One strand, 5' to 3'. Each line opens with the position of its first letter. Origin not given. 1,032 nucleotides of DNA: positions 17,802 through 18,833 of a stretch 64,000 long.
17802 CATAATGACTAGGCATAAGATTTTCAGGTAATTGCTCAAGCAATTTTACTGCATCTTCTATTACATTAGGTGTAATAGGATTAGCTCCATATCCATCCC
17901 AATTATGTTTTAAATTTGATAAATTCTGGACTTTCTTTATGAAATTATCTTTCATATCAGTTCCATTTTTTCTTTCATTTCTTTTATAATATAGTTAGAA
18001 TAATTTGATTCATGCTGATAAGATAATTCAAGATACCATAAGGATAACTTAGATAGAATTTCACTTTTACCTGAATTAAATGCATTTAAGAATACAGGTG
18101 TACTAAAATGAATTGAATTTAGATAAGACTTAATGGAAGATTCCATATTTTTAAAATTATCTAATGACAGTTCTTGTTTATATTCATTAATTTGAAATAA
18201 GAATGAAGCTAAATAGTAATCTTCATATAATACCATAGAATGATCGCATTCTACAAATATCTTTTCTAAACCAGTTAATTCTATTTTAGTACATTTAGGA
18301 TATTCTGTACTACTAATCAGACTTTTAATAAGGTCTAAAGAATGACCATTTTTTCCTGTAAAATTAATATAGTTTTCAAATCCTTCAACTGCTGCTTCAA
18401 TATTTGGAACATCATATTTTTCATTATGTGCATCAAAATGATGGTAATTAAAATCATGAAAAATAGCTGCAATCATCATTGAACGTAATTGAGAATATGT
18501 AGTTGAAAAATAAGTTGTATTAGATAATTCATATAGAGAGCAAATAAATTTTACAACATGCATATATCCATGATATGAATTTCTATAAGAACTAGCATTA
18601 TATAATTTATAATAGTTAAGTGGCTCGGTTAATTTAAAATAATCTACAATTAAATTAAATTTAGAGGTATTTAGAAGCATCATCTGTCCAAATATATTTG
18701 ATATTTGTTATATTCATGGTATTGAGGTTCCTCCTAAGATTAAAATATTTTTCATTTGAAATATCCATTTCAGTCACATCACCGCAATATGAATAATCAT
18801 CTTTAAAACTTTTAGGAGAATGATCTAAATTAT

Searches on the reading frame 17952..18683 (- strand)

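Call 87: search_protein_families(library=phrogs, proteins=[window:17952-18683:-], max_evalue=0.001)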
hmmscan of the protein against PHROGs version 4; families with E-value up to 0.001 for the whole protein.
window:17952-18683:- (243 aa): 1 family
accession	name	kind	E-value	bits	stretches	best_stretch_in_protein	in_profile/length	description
phrog_16069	-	other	2.4e-10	41.2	1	6-130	16-144/245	phosphohydrolase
